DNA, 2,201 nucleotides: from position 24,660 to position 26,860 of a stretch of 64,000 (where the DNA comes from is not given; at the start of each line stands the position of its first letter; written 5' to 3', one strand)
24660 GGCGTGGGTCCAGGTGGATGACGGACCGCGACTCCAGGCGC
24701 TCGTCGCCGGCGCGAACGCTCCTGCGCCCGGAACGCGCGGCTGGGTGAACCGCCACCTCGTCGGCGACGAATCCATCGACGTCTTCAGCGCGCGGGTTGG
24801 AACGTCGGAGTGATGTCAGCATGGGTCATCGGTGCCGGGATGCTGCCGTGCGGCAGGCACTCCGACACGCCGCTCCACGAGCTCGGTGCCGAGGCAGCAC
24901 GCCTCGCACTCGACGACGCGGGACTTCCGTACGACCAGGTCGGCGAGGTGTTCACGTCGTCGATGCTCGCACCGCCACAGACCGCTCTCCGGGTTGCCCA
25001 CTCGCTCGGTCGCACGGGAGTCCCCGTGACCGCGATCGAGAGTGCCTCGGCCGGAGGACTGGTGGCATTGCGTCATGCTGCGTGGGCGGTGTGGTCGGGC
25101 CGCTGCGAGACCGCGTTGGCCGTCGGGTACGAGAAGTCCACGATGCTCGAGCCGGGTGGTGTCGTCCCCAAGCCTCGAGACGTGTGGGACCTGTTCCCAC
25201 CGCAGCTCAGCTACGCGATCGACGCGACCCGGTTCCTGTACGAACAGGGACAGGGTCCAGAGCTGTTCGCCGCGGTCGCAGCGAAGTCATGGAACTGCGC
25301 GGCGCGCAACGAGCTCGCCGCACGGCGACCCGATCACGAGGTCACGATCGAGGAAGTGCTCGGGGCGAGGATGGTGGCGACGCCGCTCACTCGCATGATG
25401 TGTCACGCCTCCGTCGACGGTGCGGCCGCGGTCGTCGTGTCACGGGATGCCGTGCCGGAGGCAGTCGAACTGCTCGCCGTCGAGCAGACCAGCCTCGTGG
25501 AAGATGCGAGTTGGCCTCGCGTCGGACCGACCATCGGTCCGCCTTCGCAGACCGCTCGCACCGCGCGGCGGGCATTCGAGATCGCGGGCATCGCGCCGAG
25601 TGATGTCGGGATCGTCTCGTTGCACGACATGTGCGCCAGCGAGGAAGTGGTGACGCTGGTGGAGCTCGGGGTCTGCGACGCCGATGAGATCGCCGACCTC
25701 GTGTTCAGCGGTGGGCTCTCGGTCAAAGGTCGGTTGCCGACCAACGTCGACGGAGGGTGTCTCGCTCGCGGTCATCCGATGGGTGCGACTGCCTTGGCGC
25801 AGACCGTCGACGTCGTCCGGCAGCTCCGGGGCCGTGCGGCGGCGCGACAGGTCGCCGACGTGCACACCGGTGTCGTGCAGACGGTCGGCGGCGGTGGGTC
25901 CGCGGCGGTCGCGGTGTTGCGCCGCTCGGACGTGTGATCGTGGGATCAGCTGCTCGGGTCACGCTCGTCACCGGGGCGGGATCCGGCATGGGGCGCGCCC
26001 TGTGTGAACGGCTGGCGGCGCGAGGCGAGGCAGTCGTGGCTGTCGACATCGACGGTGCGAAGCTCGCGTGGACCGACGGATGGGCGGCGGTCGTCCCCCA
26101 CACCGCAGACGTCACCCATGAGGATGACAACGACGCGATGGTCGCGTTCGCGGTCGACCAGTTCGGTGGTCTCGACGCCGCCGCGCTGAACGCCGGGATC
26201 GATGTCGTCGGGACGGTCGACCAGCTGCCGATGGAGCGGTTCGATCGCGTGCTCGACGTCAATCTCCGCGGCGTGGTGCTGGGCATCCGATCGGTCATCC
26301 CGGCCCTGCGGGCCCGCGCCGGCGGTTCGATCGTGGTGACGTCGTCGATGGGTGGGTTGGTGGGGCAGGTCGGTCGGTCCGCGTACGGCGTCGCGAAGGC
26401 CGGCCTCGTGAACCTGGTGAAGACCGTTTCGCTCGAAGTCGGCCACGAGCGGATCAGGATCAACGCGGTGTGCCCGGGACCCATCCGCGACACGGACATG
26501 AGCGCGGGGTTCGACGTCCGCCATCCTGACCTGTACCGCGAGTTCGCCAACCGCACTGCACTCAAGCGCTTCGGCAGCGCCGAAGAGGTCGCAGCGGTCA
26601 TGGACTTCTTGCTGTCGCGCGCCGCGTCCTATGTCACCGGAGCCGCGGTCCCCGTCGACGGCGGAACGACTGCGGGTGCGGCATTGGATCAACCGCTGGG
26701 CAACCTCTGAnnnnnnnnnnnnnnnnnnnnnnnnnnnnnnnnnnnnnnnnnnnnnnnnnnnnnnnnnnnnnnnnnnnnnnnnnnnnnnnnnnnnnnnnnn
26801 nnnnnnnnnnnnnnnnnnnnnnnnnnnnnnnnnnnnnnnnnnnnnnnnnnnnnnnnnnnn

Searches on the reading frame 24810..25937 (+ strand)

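Call 18: search_protein_families(library=pfam, proteins=[window:24810-25937:+])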
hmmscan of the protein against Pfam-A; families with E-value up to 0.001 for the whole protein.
window:24810-25937:+ (375 aa): 5 families
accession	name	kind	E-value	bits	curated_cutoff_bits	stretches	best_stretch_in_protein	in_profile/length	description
PF22691.2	Thiolase_C_1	-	4.1e-31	108.1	28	1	247-369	19-140/144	Thiolase C-terminal domain-like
PF00108.29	Thiolase_N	-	5.5e-13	49.3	26.4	1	6-111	3-116/260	Thiolase, N-terminal domain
PF02803.24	Thiolase_C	-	2.2e-06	27.7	27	1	251-357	27-115/123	Thiolase, C-terminal domain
PF00109.32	ketoacyl-synt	-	8.5e-06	26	20.8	1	54-110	149-204/252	Beta-ketoacyl synthase, N-terminal domain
PF08545.16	ACP_syn_III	-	0.00093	19.5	24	0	76-110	3-37/80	3-Oxoacyl-[acyl-carrier-protein (ACP)] synthase III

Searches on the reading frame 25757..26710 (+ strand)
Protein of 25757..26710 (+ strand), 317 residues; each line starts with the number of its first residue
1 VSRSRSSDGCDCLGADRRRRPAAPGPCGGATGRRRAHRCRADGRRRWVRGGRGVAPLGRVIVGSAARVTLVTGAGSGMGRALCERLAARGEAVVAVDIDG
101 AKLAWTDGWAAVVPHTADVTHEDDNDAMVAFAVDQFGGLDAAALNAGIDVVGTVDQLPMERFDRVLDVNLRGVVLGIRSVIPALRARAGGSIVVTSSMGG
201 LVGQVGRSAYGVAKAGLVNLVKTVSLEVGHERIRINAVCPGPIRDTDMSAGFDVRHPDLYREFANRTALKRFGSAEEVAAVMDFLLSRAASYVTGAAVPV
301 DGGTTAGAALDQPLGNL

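Call 19: search_protein_families(library=pfam, proteins=[window:25757-26710:+])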
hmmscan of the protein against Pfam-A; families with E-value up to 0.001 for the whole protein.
window:25757-26710:+ (317 aa): 3 families
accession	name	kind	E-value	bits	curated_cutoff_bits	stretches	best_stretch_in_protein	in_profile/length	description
PF13561.12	adh_short_C2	-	1.4e-54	185.6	27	1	73-305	1-236/236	Enoyl-(Acyl carrier protein) reductase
PF00106.31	adh_short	-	4.8e-45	153.9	26.6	1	68-250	2-188/195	short chain dehydrogenase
PF08659.16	KR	-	2.5e-07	31.3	22.6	1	69-217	3-156/180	KR domain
